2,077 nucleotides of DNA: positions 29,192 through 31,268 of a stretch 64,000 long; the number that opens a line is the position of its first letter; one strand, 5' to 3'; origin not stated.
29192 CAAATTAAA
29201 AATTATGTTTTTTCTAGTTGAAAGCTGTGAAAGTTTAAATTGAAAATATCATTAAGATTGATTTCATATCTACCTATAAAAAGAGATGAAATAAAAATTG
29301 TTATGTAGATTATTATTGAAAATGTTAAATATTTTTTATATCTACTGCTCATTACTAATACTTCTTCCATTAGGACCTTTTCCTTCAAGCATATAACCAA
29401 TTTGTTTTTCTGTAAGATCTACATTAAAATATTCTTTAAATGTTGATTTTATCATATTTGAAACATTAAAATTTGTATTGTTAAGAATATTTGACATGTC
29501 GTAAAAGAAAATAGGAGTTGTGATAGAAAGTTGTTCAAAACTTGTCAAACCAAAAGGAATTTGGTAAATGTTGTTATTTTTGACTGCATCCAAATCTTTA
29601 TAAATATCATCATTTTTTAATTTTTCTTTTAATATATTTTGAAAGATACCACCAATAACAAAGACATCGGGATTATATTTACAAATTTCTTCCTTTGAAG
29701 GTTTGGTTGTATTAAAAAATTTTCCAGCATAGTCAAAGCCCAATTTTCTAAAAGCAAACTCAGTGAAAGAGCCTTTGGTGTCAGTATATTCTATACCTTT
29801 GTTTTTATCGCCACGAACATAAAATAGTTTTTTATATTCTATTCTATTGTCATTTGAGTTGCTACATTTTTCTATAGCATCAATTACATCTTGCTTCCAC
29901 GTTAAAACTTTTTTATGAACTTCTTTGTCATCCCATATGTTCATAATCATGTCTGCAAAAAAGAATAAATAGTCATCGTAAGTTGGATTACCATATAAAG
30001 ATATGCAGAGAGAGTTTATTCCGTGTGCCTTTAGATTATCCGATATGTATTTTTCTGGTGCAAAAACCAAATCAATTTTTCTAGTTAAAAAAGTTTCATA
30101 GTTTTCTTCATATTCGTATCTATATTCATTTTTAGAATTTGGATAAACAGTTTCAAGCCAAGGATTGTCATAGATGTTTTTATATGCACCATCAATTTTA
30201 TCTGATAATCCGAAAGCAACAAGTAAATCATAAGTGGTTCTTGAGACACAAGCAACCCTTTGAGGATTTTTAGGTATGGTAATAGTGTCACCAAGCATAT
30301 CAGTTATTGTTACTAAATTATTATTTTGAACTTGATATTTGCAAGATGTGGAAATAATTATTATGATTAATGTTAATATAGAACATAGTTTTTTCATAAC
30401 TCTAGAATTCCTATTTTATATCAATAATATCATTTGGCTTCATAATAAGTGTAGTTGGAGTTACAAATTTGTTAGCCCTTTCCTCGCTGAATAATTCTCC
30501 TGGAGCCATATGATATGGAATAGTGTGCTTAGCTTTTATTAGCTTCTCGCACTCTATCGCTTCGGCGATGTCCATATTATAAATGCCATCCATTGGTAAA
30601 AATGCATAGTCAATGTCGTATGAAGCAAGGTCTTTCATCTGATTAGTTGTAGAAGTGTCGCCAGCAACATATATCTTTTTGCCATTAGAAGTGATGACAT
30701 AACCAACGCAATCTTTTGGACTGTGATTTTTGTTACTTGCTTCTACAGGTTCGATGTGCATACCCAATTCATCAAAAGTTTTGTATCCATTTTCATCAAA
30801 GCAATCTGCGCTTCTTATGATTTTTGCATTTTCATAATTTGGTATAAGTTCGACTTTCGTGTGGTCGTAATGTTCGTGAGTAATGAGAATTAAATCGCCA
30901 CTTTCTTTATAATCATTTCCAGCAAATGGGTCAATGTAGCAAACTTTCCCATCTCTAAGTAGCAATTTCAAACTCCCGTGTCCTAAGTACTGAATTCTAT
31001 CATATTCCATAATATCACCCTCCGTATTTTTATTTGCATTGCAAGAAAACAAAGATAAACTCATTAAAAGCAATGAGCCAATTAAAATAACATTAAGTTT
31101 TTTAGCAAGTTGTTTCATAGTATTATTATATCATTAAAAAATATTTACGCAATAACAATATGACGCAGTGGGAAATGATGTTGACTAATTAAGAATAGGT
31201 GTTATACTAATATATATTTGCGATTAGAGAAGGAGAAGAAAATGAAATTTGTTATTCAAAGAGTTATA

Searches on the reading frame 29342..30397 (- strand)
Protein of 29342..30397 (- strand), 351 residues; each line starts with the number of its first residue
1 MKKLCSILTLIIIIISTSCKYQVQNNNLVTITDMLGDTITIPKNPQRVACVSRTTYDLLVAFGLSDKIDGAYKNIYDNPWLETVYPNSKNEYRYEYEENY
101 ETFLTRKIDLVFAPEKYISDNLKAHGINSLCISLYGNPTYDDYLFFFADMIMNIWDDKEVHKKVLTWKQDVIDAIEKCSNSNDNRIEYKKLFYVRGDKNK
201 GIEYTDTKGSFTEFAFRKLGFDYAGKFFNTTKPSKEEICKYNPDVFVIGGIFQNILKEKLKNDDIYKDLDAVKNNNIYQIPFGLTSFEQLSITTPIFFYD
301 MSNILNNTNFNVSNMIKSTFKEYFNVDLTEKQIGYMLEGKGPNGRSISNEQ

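Call 54: search_protein_families(library=pfam, proteins=[window:29342-30397:-], max_evalue=0.00001)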
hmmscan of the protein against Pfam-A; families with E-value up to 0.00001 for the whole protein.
window:29342-30397:- (351 aa): 1 family
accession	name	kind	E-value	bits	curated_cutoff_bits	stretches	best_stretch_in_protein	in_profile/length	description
PF01497.23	Peripla_BP_2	-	6.6e-10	39.2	27.5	1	161-281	109-232/235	Periplasmic binding protein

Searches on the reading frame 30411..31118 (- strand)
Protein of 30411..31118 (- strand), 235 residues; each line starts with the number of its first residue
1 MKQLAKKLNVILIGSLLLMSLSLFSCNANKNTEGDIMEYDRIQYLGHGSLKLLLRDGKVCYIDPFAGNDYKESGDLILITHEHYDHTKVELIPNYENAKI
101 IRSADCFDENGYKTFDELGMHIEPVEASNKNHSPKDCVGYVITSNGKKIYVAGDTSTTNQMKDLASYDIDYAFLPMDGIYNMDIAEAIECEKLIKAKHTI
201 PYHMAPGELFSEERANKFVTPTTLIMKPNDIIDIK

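Call 54: search_protein_families(library=pfam, proteins=[window:30411-31118:-], max_evalue=0.00001)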
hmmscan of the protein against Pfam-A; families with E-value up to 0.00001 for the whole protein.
window:30411-31118:- (235 aa): 2 families
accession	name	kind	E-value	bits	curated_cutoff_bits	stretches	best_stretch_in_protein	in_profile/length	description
PF13483.12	Lactamase_B_3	-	4.4e-18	66.2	24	1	41-203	1-160/160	Beta-lactamase superfamily domain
PF12706.13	Lactamase_B_2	-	1.8e-14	54.2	27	1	114-204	97-200/200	Beta-lactamase superfamily domain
